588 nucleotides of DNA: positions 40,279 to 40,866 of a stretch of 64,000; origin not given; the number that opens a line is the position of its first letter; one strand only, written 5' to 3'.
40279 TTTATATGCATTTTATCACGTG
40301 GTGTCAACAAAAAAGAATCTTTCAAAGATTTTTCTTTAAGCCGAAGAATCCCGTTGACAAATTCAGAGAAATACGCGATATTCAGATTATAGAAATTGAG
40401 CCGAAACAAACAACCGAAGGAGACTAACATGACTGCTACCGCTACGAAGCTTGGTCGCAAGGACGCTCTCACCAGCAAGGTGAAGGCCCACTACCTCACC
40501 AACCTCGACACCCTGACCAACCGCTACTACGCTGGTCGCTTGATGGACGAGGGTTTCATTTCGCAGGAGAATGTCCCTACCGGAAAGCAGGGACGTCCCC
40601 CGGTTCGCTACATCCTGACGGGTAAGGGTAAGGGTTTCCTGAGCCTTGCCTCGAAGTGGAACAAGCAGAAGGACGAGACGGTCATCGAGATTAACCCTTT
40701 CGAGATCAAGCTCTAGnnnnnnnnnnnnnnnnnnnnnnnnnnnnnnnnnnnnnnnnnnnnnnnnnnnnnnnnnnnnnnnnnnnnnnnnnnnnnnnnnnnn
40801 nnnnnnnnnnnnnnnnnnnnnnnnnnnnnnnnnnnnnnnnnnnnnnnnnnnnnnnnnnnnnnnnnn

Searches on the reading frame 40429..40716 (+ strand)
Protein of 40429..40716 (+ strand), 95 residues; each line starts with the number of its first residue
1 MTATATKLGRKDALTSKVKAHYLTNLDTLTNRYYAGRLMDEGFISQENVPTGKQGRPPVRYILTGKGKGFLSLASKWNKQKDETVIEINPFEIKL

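Call 16: search_protein_families(library=pfam, proteins=[window:40429-40713:+], max_evalue=0.1)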
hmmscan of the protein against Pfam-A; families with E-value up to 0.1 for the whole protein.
window:40429-40713:+ (95 aa): 1 family
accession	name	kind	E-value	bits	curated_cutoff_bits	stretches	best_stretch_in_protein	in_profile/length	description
PF14947.12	HTH_45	-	0.012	16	25.5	1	16-78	21-73/77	Winged helix-turn-helix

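Call 17: search_protein_families(library=phrogs, proteins=[window:40429-40713:+], max_evalue=0.1)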
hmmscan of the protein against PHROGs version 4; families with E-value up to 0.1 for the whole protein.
window:40429-40713:+ (95 aa): 1 family
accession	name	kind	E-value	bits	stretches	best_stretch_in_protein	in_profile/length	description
phrog_4278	-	unknown function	0.027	15.3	1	27-85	63-118/127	-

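Call 29: find_related_loci(query=window:40429-40713:+, collection=viral_contigs, flank=6000)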
Query window:40429-40713:+ (95 aa) in viral_contigs; peptide patterns used: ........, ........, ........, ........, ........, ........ (x = any residue, [..] = any of these).
13 stretches matched a pattern, but none encodes a relative of the query by tblastn (E <= 1e-3).

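Call 33: search_dna_similar(query=window:40429-40713:+, collection=phages, mode=protein, max_rows=25, max_evalue=0.01)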
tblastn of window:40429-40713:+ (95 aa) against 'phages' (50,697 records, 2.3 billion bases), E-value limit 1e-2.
No match.

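Call 34: find_encoding_contigs(protein=window:40429-40716:+, flank=10000, max_places=10)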
Protein window:40429-40716:+ (95 aa): no gene with exactly this product is on record in the collection.

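Call 55: find_homologous_proteins(query=window:40429-40713:+, max_evalue=0.001)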
Query window:40429-40713:+ (95 aa): 1 proteins with E <= 0.001 among 2 candidates.
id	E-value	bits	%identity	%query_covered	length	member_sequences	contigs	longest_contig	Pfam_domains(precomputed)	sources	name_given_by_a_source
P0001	1.4e-55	203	98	100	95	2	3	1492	-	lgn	-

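Call 57: find_encoding_contigs(protein=P0001, flank=10000, max_places=10)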
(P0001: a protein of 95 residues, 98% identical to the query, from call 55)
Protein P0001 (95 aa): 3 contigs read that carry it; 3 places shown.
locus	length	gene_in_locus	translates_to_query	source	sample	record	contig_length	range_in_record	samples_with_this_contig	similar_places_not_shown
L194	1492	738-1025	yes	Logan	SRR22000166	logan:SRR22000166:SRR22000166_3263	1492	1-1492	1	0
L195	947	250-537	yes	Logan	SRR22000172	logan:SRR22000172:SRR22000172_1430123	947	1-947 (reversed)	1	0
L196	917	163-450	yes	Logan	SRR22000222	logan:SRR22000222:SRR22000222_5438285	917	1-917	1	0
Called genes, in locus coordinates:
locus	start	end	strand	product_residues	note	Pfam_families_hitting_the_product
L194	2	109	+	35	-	?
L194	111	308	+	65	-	-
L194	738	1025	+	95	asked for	-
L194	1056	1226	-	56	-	-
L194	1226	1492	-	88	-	?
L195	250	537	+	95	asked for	-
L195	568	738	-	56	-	-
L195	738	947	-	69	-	?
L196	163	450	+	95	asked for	-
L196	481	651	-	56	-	-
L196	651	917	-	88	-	?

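Call 61: search_protein_representatives(protein=window:40429-40713:+)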
Query: 95 residues. Proteins with E-value up to 0.001 (for the whole library): 41; up to 1e-10: 2; up to 1e-30: 1. The best 41 are listed.
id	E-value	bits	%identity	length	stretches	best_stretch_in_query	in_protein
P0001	4.5e-56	202.5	98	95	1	1-95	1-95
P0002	2.6e-13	65.8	47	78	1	6-77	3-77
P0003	3.6e-09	52.5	44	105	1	14-85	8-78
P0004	6.5e-09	51.7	40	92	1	8-88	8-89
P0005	8.4e-09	51.4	41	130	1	8-78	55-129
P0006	2.7e-08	49.7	40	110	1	6-78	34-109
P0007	1.1e-07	47.8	41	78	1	7-77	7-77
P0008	1.2e-07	47.6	40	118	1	8-89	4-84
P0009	4.9e-07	45.7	42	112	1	6-85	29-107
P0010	6.2e-07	45.4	37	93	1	26-85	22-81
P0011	1.1e-06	44.6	33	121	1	8-79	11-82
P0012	5.8e-06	42.3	36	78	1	6-79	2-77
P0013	6.6e-06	42.1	33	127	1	23-87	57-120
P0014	1.4e-05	41.0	47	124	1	9-74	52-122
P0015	1.7e-05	40.8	35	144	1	8-82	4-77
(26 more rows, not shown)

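Call 63: search_protein_families(library=pfam, alignment_id=A2, max_evalue=0.01)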
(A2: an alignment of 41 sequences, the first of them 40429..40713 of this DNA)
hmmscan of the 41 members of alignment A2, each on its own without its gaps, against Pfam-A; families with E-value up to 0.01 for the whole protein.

A. member 1, window:40429-40713:+ (95 aa): 0 families

B. families by the number of members that match (of 41 scanned): 7 families
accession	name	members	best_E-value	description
PF03551.20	PadR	5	1.2e-06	Transcriptional regulator PadR-like family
PF13814.12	Replic_Relax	2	2.4e-05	Replication-relaxation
PF10711.15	DUF2513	1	0.00031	Hypothetical protein (DUF2513)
PF07244.20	POTRA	1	0.00043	Surface antigen variable number repeat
PF13463.12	HTH_27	1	0.00095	Winged helix DNA-binding domain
PF13601.12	HTH_34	1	0.002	Winged helix DNA-binding domain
PF02178.24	AT_hook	1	0.004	AT hook motif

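Call 64: search_solved_structures(query=A2, max_evalue=1)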
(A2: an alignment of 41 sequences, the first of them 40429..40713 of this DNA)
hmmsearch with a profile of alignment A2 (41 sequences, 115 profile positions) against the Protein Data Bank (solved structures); distinct sequences matched with E-value up to 1: 14.
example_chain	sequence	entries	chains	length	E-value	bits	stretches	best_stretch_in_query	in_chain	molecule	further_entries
5h20_A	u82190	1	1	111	0.00012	25.3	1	37-93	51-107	Putative PadR-family transcriptional regulatory protein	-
3l7w_A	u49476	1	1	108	0.0017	21.6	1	22-91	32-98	Putative uncharacterized protein SMU.1704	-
6az3_Q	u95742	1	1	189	0.0047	20.2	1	9-51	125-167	Ribosomal protein L19e family protein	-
3jbn_Y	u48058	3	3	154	0.013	18.8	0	32-58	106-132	40S ribosomal protein eS19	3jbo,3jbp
3j7a_Y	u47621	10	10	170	0.02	18.1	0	32-58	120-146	40S ribosomal protein eS19 | 40S ribosomal protein S19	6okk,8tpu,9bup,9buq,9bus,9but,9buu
2d1h_A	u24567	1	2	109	0.031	17.5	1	25-68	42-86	109aa long hypothetical transcriptional regulator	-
6cmv_A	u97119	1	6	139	0.036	17.3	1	23-66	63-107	Transcriptional regulator Lrs14-like protein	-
8a3w_Q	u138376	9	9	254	0.046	17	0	9-50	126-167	Putative 60S ribosomal protein L19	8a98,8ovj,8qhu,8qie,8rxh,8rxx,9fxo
3jcs_Q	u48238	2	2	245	0.062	16.6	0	9-51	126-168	ribosomal protein L19e | eL19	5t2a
2fg1_A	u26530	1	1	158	0.36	14.1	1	69-108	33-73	conserved hypothetical protein BT1257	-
2afc_A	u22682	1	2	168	0.4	13.9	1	69-108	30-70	conserved hypothetical protein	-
3von_A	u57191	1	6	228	0.41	13.9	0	14-52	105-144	Ubiquitin thioesterase OTUB1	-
4i6l_A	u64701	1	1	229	0.41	13.9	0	14-52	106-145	Ubiquitin thioesterase OTUB1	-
2zfy_A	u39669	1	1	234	0.44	13.8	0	14-52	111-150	Ubiquitin thioesterase OTUB1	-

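Call 69: predict_structure(alignment_id=A2)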
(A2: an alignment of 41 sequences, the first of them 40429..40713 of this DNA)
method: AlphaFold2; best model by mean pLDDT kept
length: 95 residues; sequences in the alignment: 41
mean_pLDDT: 85.6   pTM: 0.63
mean pLDDT of the five models: 85.6, 85.0, 83.8, 83.4, 83.3
residues with pLDDT >= 90: 58; 70-90: 18; 50-70: 19; < 50: 0
segments of 3 or more residues with pLDDT < 50: none
pLDDT, mean of each block of 10 residues (from residue 1): 67 90 91 94 96 92 97 86 67 63
secondary structure, 60 per line:
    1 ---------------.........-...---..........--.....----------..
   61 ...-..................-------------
elements in order: H16-24 H32-41 E44-48 E59-63 H65-82

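Call 70: find_related_loci(query=window:40429-40713:+, collection=genome_contigs, flank=4000)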
Query window:40429-40713:+ (95 aa) in genome_contigs; peptide patterns used: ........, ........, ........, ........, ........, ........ (x = any residue, [..] = any of these).
196 stretches matched a pattern, but none encodes a relative of the query by tblastn (E <= 1e-3).

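Call 72: fold_search(model_id=the predicted structure, library=pdb)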
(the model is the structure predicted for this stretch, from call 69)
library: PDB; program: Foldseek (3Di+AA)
matches with E <= 10: 571; with E <= 0.001: 0
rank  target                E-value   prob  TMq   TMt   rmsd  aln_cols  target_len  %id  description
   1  3l7w                  1.3e-02  0.99  0.45  0.41   6.0        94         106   15  The Crystal Structure of smu.1704 from Streptococcus mutans UA159 (released 2010-12-08)
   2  5h20                  2.3e-02  0.96  0.42  0.39  11.2        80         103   28  X-ray structure of PadR-like Transcription factor from bacteroid fragilis (released 2017-03-08)
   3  5zi8_A                3.4e-02  0.99  0.50  0.46   5.0        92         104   17  Crystal structure of the PadR-family transcriptional regulator Rv3488 of Mycobacterium tuberculosis H37Rv in complex w (released 2018-10-17)
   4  1xma_B                3.4e-02  0.92  0.38  0.36   8.3        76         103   17  Structure of a transcriptional regulator from Clostridium thermocellum Cth-833 (released 2004-12-14)
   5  8pq4                  5.4e-02  0.98  0.48  0.37   4.7        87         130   17  Structure of HosA transcriptional regulator from enteropathogenic Escherichia coli O127:H6 (strain E2348/69) (released 2023-07-19)
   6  8aga                  7.0e-02  0.98  0.48  0.36   4.7        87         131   17  Structure of p-hydroxy benzoic acid ligand bound HosA transcriptional regulator from enteropathogenic Escherichia coli O (released 2023-08-02)
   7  4yif_B                7.0e-02  0.97  0.49  0.35   5.5        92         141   15  Crystal structure of Rv0880 (released 2015-06-10)
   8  3u1d_A                7.0e-02  0.96  0.41  0.28   5.8        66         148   23  The structure of a protein with a GntR superfamily winged-helix-turn-helix domain from Halomicrobium mukohataei. (released 2011-12-07)
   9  5zi8_B                7.4e-02  0.98  0.51  0.47   5.1        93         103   17  Crystal structure of the PadR-family transcriptional regulator Rv3488 of Mycobacterium tuberculosis H37Rv in complex w (released 2018-10-17)
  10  7q34_C                7.4e-02  0.95  0.44  0.40   6.4        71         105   21  Crystal structure of the multidrug binding transcriptional regulator LmrR in complex squaraine dye (released 2022-06-01)
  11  3gfl                  7.9e-02  0.94  0.43  0.31   5.1        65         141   17  Crystal structure of the ST1710 mutant (R90A) protein (released 2009-08-25)
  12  9h88_B                7.9e-02  0.92  0.40  0.36   5.1        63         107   22  Crystal structure of LmrR variant V15aY-RNYW with Val15 replaced by 3-aminotyrosine and evolved as Friedel-Crafts alky (released 2025-04-30)
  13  4rgx_A                9.0e-02  1.00  0.54  0.38   3.5        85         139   16  Crystal Structure of Putative MarR Family Transcriptional Regulator HcaR from Acinetobacter sp. ADP complexed with 3,4 (released 2015-03-04)
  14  1yyv_A                9.0e-02  0.92  0.42  0.36   4.3        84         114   14  Putative transcriptional regulator ytfH from Salmonella typhimurium (released 2005-04-05)
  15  2dqr_B                9.0e-02  0.66  0.36  0.32  12.6        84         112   21  Crystal structure of the replication terminator protein mutant RTP.E39K.R42Q (released 2007-05-29)
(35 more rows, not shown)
